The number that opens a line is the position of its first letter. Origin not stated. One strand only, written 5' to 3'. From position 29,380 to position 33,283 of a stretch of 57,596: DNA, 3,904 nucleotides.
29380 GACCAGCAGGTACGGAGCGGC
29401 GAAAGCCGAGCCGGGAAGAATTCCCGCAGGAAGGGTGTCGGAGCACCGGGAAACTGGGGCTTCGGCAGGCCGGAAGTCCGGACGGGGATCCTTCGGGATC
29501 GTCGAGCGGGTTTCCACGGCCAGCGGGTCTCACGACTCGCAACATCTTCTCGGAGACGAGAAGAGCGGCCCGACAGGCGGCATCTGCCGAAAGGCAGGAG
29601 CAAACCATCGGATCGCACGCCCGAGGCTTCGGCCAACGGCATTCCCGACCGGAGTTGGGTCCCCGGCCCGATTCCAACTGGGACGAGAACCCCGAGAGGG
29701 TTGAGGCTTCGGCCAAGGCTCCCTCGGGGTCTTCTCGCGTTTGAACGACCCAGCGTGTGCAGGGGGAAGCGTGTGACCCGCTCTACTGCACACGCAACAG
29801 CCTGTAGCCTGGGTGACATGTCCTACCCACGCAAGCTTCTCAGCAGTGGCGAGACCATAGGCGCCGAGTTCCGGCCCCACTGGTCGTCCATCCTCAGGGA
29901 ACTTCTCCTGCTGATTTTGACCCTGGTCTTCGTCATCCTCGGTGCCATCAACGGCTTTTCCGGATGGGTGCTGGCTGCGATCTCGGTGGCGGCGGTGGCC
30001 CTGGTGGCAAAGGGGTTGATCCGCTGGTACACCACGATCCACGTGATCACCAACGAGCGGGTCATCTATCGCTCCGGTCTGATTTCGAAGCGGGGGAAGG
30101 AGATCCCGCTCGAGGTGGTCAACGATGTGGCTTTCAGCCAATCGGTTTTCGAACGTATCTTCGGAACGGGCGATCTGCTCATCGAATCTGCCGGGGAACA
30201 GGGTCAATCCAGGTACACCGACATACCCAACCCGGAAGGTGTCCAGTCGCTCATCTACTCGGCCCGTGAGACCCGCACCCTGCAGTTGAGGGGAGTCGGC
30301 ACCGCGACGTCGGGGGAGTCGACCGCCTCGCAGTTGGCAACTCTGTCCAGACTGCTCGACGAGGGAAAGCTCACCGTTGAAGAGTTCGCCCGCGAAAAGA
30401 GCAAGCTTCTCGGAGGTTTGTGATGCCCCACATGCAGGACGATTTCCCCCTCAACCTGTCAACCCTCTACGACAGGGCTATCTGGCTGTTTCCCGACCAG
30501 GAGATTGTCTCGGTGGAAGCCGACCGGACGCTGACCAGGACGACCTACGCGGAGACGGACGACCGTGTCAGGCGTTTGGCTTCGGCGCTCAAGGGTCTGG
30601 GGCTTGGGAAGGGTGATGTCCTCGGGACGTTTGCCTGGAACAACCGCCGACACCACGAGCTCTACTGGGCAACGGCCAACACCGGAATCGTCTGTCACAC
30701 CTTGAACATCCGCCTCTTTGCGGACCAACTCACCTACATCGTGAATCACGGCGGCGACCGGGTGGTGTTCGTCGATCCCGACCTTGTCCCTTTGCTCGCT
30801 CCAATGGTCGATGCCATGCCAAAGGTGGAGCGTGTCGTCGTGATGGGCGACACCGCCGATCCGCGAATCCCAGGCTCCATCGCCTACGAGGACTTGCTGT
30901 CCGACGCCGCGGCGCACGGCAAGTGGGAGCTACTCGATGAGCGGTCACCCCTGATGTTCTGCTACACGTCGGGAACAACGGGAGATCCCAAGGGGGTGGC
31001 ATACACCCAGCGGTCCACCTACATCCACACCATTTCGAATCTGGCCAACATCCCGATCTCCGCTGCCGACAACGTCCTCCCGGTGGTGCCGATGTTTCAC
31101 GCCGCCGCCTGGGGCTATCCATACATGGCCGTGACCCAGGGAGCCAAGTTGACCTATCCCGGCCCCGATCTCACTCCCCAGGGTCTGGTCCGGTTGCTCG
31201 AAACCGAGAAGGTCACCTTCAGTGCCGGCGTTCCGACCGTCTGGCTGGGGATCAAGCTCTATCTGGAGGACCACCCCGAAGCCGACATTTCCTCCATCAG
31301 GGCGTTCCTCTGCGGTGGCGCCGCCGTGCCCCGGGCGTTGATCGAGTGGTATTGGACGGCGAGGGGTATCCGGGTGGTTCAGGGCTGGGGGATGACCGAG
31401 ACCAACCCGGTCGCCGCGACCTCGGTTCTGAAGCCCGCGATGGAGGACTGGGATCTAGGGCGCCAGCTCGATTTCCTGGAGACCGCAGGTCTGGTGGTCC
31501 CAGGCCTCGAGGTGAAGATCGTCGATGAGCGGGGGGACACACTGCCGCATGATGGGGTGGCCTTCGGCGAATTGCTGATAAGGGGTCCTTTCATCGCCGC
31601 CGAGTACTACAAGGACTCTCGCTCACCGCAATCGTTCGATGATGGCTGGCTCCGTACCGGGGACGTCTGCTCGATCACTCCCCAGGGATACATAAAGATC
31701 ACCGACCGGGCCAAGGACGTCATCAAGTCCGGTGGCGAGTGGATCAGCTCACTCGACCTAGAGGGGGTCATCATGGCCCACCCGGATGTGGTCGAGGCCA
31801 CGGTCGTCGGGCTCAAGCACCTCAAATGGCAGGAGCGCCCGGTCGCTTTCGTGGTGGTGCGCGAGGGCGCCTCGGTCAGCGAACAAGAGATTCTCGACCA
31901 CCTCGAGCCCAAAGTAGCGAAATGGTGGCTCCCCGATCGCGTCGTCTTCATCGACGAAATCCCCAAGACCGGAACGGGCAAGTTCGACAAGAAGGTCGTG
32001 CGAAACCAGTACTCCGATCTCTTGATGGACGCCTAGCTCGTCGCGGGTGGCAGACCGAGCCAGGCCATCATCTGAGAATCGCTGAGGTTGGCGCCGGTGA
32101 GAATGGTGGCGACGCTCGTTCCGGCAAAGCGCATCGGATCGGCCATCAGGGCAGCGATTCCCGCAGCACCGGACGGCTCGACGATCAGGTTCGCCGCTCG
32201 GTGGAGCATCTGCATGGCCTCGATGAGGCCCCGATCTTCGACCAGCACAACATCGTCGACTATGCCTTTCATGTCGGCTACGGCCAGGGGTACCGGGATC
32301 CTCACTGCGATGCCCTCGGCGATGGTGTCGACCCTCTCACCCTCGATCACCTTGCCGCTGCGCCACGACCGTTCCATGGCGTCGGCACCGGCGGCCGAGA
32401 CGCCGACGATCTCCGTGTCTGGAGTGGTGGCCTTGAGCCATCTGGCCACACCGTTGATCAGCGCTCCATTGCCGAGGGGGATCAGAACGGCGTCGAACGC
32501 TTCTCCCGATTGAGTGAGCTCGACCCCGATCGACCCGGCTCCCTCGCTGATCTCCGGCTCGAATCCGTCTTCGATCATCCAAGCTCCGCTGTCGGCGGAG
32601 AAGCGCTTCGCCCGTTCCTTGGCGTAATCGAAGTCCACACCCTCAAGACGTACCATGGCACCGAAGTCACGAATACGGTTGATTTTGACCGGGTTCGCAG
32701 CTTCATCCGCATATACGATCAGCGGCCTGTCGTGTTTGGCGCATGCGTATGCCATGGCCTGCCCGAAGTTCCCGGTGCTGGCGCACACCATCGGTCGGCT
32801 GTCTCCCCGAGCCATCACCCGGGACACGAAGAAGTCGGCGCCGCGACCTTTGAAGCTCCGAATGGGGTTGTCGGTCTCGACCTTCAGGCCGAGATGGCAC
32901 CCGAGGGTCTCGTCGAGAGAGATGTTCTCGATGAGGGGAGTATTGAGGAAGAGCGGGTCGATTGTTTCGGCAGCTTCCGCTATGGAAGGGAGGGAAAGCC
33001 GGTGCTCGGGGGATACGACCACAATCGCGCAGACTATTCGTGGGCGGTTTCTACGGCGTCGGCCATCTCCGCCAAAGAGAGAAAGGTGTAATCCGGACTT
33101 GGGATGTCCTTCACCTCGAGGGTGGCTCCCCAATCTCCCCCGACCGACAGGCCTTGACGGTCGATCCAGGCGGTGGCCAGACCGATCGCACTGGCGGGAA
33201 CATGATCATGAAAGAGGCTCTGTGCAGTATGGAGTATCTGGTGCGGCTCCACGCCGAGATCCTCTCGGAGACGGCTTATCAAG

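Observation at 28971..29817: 847-bp ORF-free gap saturated with UUCG/GNRA-capped hairpins: candidate novel large structured RNA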

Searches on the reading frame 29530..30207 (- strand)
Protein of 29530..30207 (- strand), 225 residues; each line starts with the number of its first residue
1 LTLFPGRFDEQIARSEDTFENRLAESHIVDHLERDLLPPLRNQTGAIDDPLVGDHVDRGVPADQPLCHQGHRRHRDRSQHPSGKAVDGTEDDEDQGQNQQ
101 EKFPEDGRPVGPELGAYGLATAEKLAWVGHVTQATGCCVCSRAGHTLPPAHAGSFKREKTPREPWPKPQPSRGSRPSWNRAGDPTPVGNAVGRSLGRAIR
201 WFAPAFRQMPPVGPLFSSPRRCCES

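Call 74: search_protein_families(library=pfam, proteins=[window:29530-30207:-], max_evalue=1)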
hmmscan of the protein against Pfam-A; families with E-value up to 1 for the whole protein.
window:29530-30207:- (225 aa): 1 family
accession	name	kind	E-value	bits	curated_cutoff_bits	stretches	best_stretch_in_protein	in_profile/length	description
PF02416.21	TatA_B_E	-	0.11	12.2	21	1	190-207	24-41/53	mttA/Hcf106 family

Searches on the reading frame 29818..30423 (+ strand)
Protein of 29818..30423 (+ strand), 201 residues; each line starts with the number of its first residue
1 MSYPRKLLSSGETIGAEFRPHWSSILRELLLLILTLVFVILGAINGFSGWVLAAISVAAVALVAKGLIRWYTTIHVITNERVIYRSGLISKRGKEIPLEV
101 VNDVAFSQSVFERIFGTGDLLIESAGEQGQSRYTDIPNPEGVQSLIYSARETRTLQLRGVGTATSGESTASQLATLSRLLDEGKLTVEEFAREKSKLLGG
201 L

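Call 12: search_protein_families(library=pfam, proteins=[window:29818-30423:+], max_evalue=0.01)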
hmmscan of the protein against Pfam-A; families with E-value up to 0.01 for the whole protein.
window:29818-30423:+ (201 aa): 4 families
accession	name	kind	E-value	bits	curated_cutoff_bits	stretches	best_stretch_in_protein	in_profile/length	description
PF03703.20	bPH_2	-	1.1e-18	67.6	22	1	70-145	1-77/78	Bacterial PH domain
PF09851.14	SHOCT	-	1.6e-05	24.9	27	1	172-198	2-28/28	Short C-terminal domain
PF05120.17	GvpG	-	0.0032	18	30.6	1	171-198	35-62/67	Gas vesicle protein G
PF14470.12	bPH_3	-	0.0052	17.7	23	1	67-112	14-64/95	Bacterial PH domain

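Call 65: search_protein_families(library=ncbifam, proteins=[window:29818-30423:+], max_evalue=0.00001)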
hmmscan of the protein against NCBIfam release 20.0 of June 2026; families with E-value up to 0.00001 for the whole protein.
window:29818-30423:+ (201 aa): 0 families

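Call 69: search_protein_representatives(protein=window:29818-30423:+)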
Query: 201 residues. Proteins with E-value up to 0.001 (for the whole library): 7847; up to 1e-10: 1110; up to 1e-30: 71. The best 150 are listed.
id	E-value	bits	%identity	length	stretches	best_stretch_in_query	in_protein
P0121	1.4e-53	197.8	54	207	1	2-200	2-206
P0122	4.7e-46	173.2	51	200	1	1-199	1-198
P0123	8.8e-45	169.1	46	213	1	1-198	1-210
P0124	5.0e-40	153.6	42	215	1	2-199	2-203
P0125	5.3e-40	153.5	47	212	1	1-198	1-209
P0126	7.5e-40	153.0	40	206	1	2-199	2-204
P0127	8.9e-40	152.8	64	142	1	1-116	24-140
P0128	1.7e-39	151.8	42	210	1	1-199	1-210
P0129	1.8e-39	151.7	41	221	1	9-200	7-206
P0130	2.8e-39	151.1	68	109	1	33-139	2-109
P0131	4.5e-39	150.5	42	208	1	1-198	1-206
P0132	4.8e-39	150.4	46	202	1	1-200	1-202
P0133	5.2e-39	150.3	43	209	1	1-197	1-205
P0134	6.2e-39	150.0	66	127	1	77-200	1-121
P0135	8.5e-39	149.6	43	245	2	1-166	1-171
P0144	5.6e-36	140.4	38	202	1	1-200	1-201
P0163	4.6e-33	130.9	39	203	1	2-199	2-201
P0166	6.4e-33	130.4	38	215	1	1-198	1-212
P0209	7.1e-29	117.2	37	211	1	1-198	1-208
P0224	9.1e-28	113.6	37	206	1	1-200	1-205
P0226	1.1e-27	113.4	35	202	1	3-199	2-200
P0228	1.3e-27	113.2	36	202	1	1-198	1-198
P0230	1.6e-27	112.8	35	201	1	2-199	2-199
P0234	2.2e-27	112.4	35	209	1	1-198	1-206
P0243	3.5e-27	111.7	37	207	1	1-198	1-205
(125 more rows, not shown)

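Call 70: list_cluster_members(proteins=[P0144, P0163, P0166, P0209, P0224, P0226, P0228, P0230, P0234, P0243])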
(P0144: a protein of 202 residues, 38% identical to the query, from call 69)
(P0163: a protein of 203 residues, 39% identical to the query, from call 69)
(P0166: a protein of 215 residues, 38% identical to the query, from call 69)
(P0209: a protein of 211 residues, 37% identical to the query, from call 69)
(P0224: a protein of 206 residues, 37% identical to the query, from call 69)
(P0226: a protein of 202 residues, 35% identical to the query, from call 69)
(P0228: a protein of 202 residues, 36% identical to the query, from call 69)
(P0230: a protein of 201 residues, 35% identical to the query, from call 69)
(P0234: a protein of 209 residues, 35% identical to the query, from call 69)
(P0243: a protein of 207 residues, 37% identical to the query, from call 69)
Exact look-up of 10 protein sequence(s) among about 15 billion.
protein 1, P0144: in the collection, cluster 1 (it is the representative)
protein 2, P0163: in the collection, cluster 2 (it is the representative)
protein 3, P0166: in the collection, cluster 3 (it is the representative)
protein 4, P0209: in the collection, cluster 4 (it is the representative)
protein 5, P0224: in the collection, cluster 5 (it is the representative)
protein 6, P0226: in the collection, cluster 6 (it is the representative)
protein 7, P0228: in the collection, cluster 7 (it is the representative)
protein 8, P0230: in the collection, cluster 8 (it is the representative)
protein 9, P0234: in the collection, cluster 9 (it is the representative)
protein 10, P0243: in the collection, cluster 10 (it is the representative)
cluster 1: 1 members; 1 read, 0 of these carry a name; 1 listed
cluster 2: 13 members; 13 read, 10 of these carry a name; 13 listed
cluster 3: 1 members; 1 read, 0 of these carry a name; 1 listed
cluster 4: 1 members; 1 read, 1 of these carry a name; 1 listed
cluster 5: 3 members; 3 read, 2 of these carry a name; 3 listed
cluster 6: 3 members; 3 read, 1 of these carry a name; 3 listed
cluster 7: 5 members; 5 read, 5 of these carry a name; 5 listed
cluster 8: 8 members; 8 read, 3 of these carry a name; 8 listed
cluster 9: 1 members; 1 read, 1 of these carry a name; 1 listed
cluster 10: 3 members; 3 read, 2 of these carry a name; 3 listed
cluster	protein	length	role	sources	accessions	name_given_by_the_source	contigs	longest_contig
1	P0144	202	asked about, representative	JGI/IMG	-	-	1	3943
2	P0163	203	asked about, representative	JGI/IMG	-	uncharacterized membrane protein YdbT with pleckstrin-like domain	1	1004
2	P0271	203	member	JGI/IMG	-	uncharacterized membrane protein YdbT with pleckstrin-like domain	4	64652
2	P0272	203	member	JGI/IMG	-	uncharacterized membrane protein YdbT with pleckstrin-like domain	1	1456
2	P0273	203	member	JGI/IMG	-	uncharacterized membrane protein YdbT with pleckstrin-like domain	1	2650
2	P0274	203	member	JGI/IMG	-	uncharacterized membrane protein YdbT with pleckstrin-like domain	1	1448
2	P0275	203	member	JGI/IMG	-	uncharacterized membrane protein YdbT with pleckstrin-like domain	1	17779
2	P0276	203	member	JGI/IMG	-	uncharacterized membrane protein YdbT with pleckstrin-like domain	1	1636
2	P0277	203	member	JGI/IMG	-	uncharacterized membrane protein YdbT with pleckstrin-like domain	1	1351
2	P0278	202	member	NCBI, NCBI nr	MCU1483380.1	MAG: hypothetical protein JWN67_126 [Actinomycetia bacterium] | hypothetical protein [Actinomycetes bacterium]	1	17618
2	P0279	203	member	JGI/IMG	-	uncharacterized membrane protein YdbT with pleckstrin-like domain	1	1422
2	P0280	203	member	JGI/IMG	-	-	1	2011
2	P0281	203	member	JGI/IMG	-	-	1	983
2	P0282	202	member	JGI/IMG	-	-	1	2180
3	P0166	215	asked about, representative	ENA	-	-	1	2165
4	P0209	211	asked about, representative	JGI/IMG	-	membrane protein YdbS with pleckstrin-like domain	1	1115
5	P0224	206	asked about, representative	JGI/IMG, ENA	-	uncharacterized membrane protein YdbT with pleckstrin-like domain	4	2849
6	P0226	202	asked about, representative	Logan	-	-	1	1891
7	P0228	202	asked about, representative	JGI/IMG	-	uncharacterized membrane protein YdbT with pleckstrin-like domain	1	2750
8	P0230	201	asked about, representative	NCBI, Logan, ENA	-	-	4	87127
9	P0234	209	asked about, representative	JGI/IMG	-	membrane protein YdbS with pleckstrin-like domain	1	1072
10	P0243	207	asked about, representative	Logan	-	-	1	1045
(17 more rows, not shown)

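Call 71: find_homologous_proteins(query=P0278, max_evalue=1e-8)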
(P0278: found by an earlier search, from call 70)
Query P0278 (202 aa): 4432 proteins with E <= 1e-8 among 7325 candidates; the best 120 are listed.
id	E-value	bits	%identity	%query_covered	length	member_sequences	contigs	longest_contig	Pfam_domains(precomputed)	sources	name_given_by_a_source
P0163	2.0e-119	415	93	100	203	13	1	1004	PF09851.15,PF03703.21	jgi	jgi:uncharacterized membrane protein YdbT with pleckstrin-like domain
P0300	2.1e-115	402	89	100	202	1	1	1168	PF09851.15,PF03703.21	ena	-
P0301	6.6e-115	400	90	100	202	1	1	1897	PF09851.15,PF03703.21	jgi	jgi:uncharacterized membrane protein YdbT with pleckstrin-like domain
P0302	8.8e-115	400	89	100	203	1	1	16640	PF09851.15,PF03703.21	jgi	jgi:uncharacterized membrane protein YdbT with pleckstrin-like domain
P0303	1.4e-113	396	88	100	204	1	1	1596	PF09851.15,PF03703.21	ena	-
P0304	5.9e-111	387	85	100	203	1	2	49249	PF09851.15,PF03703.21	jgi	jgi:uncharacterized membrane protein YdbT with pleckstrin-like domain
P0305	8.7e-109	380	85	100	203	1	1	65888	PF09851.15,PF03703.21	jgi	jgi:uncharacterized membrane protein YdbT with pleckstrin-like domain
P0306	7.5e-104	364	81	100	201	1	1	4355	PF09851.15,PF03703.21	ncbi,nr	ncbi:MAG: hypothetical protein JWO68_2242 [Actinomycetia bacterium]|nr:hypothetical protein [Actinom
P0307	2.1e-103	363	81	100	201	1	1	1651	PF09851.15,PF03703.21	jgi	jgi:uncharacterized membrane protein YdbT with pleckstrin-like domain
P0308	5.7e-102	358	78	100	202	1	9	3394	PF09851.15,PF03703.21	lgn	-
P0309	1.9e-101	356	78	100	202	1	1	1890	PF09851.15,PF03703.21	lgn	-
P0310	1.9e-101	356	77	100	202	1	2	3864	PF09851.15,PF03703.21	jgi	jgi:uncharacterized membrane protein YdbT with pleckstrin-like domain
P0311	7.9e-101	354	77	100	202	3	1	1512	PF09851.15,PF03703.21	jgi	jgi:membrane protein YdbS with pleckstrin-like domain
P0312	7.1e-100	351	75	100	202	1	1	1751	PF09851.15,PF03703.21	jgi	jgi:uncharacterized membrane protein YdbT with pleckstrin-like domain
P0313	1.4e-99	350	78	100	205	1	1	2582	PF09851.15,PF03703.21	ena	-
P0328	1.8e-92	327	76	100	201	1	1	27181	PF09851.15,PF03703.21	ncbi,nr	ncbi:MAG: hypothetical protein JWN29_3274 [Acidimicrobiales bacterium]|nr:hypothetical protein [Acid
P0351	7.1e-87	309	71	100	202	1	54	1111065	PF09851.15,PF03703.21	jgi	jgi:uncharacterized membrane protein YdbT with pleckstrin-like domain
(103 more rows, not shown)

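Call 72: find_encoding_contigs(protein=P0351, flank=5000, max_places=2)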
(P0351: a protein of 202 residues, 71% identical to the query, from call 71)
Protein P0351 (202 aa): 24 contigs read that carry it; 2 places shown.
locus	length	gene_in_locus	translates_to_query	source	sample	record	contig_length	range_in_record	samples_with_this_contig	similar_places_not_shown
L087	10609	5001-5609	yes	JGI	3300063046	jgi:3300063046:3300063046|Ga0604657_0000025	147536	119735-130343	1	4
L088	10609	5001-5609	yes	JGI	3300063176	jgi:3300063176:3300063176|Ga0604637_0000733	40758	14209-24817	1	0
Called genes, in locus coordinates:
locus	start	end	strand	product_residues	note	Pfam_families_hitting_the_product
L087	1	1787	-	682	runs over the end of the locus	PF00580:UvrD-helicase, PF13245:AAA_19, PF13604:AAA_30 (faint), PF01443:Viral_helicase1 (faint), PF13361:UvrD_C, PF13538:UvrD_C_2, PF00570:HRDC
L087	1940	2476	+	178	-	PF01842:ACT (weak), PF13291:ACT_4 (faint), PF13740:ACT_6, PF22629:ACT_AHAS_ss (faint), PF21086:ACT_PSP_2 (faint), PF01842:ACT, PF13740:ACT_6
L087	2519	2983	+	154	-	PF01327:Pep_deformylase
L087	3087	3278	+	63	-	-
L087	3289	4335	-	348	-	PF26580:Mtb12_C, PF14041:Lipoprotein_21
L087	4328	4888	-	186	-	PF04542:Sigma70_r2, PF08281:Sigma70_r4_2, PF04545:Sigma70_r4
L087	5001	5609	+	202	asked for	PF03703:bPH_2, PF09851:SHOCT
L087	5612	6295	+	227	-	PF01497:Peripla_BP_2 (weak)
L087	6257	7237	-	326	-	PF10509:GalKase_gal_bdg, PF00288:GHMP_kinases_N, PF08544:GHMP_kinases_C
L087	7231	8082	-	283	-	PF01087:GalP_UDP_transf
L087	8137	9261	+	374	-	PF02515:CoA_transf_3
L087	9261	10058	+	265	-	PF02585:PIG-L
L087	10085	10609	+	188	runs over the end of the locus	PF00903:Glyoxalase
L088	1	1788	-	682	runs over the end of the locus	PF00580:UvrD-helicase, PF13245:AAA_19, PF13604:AAA_30 (faint), PF01443:Viral_helicase1 (faint), PF13361:UvrD_C, PF13538:UvrD_C_2, PF00570:HRDC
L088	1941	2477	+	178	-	PF01842:ACT (weak), PF13291:ACT_4 (faint), PF13740:ACT_6, PF22629:ACT_AHAS_ss (faint), PF21086:ACT_PSP_2 (faint), PF01842:ACT, PF13740:ACT_6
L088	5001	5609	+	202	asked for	PF03703:bPH_2, PF09851:SHOCT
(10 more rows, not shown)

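Call 73: find_encoding_contigs(protein=P0328, flank=5000, max_places=1)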
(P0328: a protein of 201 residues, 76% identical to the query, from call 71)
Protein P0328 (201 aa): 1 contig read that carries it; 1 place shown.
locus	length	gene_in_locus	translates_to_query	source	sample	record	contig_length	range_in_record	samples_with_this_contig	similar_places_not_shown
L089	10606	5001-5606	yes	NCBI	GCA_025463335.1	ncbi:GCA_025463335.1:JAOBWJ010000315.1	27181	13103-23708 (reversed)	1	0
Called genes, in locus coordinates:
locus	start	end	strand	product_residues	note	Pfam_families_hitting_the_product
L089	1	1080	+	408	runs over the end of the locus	PF00067:p450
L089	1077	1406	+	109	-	PF14534:DUF4440 (weak), PF12680:SnoaL_2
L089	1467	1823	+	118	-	PF04120:Iron_permease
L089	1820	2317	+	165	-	PF00719:Pyrophosphatase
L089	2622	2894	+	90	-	-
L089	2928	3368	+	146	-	PF13577:SnoaL_4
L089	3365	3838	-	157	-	PF04075:F420H2_quin_red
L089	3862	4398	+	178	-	PF01842:ACT (weak), PF13291:ACT_4 (faint), PF13740:ACT_6, PF13840:ACT_7 (faint), PF22629:ACT_AHAS_ss (faint), PF01842:ACT (weak), PF13740:ACT_6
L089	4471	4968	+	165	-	PF01327:Pep_deformylase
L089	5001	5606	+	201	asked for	PF03703:bPH_2, PF09851:SHOCT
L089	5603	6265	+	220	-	PF01497:Peripla_BP_2 (faint)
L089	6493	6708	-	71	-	PF20059:DUF6458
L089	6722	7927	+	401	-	PF02515:CoA_transf_3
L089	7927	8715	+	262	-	PF02585:PIG-L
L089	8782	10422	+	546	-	-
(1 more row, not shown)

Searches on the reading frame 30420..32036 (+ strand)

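Call 12: search_protein_families(library=pfam, proteins=[window:30420-32036:+], max_evalue=0.01)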
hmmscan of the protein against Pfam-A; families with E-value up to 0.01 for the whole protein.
window:30420-32036:+ (538 aa): 2 families
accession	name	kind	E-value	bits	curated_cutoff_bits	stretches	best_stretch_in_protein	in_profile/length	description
PF00501.34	AMP-binding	-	1.3e-74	251.8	29.9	1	36-397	17-384/384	AMP-binding enzyme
PF13193.12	AMP-binding_C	-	6.9e-20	72.2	24.5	1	447-521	2-76/76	AMP-binding enzyme C-terminal domain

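Call 65: search_protein_families(library=ncbifam, proteins=[window:30420-32036:+], max_evalue=0.00001)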
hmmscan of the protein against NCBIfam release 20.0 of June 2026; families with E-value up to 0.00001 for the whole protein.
window:30420-32036:+ (538 aa): 98 families (the best 25 are shown)
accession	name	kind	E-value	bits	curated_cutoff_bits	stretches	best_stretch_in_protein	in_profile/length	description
NF004674.0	PRK06018.1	subfamily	3.2e-174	580.6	766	1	5-534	5-537/544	long-chain-fatty-acid--CoA ligase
NF005426.0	PRK07008.1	equivalog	8.6e-173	575.8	822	1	3-534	7-538/545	3-(methylthio)propionyl-CoA ligase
NF004837.0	PRK06187.1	subfamily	2.7e-166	553.9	476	1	5-533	2-524/531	long-chain-fatty-acid--CoA ligase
NF004143.0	PRK05620.1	equivalog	6.6e-105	351.6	852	1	4-531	4-555/576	long-chain fatty-acid--CoA ligase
NF006020.0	PRK08162.1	subfamily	6.1e-101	338.4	677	1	17-532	25-539/545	acyl-CoA synthetase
NF006182.0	PRK08316.1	subfamily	3.4e-89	299.7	663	1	15-534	15-520/523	fatty acyl-CoA synthetase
NF005307.0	PRK06839.1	equivalog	5.1e-83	279.4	748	1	20-531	11-493/496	o-succinylbenzoate--CoA ligase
NF009233.0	PRK12583.1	subfamily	9.4e-76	255.4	832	1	15-531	22-550/558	fatty acid CoA ligase family protein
NF005676.0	PRK07470.1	equivalog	6.5e-72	242.9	774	1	11-531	20-529/544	acyl-CoA synthetase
TIGR03208.1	cyc_hxne_CoA_lg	equivalog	3.8e-71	240.4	792.3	1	17-528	28-537/538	cyclohexanecarboxylate-CoA ligase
NF004797.0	PRK06145.1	equivalog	3.5e-70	236.8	850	1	41-532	28-496/499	acyl-CoA synthetase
NF005714.0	PRK07529.1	subfamily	2.7e-64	217.6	632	1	29-529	48-574/640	acyl-CoA synthetase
NF004114.0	PRK05605.1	equivalog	1.1e-63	215.4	766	1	13-531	36-569/575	long-chain-fatty-acid--CoA ligase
NF004758.0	PRK06087.1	equivalog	1.5e-62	211.8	736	1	24-532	37-536/548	medium-chain fatty-acid--CoA ligase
NF005857.1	PRK07786.1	exception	3.2e-62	210.7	733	1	37-532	30-513/513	fatty-acid--CoA ligase FadD5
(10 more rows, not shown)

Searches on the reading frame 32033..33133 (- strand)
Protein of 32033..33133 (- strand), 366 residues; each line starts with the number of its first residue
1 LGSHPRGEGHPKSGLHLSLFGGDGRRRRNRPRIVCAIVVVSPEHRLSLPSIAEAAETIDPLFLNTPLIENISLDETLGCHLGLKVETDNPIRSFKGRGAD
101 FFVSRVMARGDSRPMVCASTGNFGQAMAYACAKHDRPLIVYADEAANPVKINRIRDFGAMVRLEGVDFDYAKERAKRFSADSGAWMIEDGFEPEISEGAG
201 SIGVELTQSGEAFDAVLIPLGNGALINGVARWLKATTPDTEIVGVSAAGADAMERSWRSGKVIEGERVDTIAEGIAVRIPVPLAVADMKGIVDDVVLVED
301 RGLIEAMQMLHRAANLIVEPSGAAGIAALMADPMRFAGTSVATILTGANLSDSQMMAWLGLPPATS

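Call 12: search_protein_families(library=pfam, proteins=[window:32033-33133:-], max_evalue=0.01)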
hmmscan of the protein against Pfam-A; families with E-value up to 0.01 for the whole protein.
window:32033-33133:- (366 aa): 1 family
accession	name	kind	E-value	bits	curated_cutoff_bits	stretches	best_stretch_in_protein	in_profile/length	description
PF00291.31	PALP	-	2.1e-65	221.4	35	1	60-347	3-295/295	Pyridoxal-phosphate dependent enzyme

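Call 65: search_protein_families(library=ncbifam, proteins=[window:32033-33133:-], max_evalue=0.00001)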
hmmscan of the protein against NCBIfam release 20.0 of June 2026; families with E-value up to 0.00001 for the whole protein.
window:32033-33133:- (366 aa): 35 families (the best 25 are shown)
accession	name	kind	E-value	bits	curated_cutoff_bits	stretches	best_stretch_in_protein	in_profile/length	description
TIGR01127.1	ilvA_1Cterm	equivalog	1.4e-58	198.7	378.75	1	65-356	1-291/380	threonine ammonia-lyase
NF005600.0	PRK07334.1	equivalog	3.9e-57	193.7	496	1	44-357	8-318/408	threonine ammonia-lyase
NF006390.0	PRK08639.1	equivalog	7.3e-56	189.9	421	1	46-350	7-315/418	threonine ammonia-lyase IlvA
NF005292.0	PRK06815.1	equivalog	1.7e-55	188.3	371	1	50-354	7-312/320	threonine/serine dehydratase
TIGR02079.1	THD1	equivalog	2.4e-54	184.7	440.55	1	51-350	3-307/410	threonine ammonia-lyase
NF005680.0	PRK07476.1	equivalog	2.6e-54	184.4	413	1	45-354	4-315/326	hydroxyectoine utilization dehydratase EutB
NF004771.0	PRK06110.1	equivalog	2.2e-53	181.4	317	1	47-359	4-316/323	threonine dehydratase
TIGR02991.1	ectoine_eutB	equivalog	3.2e-49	167.6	413.35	1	47-351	2-307/317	hydroxyectoine utilization dehydratase EutB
NF006674.0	PRK09224.1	subfamily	4e-47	161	577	1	64-351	25-315/508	threonine ammonia-lyase IlvA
TIGR01124.1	ilvA_2Cterm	equivalog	1.7e-45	155.6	411.3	1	64-351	17-307/499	threonine ammonia-lyase, biosynthetic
NF006094.0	PRK08246.1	subfamily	2.4e-45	155.3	331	1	50-353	9-307/310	serine/threonine dehydratase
NF045641.2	BHydaspDhtseBhcB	equivalog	1.3e-43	149.3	550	1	51-351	7-306/312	beta-hydroxyaspartate dehydratase BhcB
NF006389.0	PRK08638.1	equivalog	2.5e-43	148.3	453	1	41-350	4-315/333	bifunctional threonine ammonia-lyase/L-serine ammonia-lyase TdcB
NF009130.0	PRK12483.1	subfamily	5.3e-39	134.2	801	1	62-351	35-327/521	threonine ammonia-lyase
NF005454.0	PRK07048.1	equivalog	6.1e-39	134.1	452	1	49-357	10-318/324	threo-3-hydroxy-L-aspartate ammonia-lyase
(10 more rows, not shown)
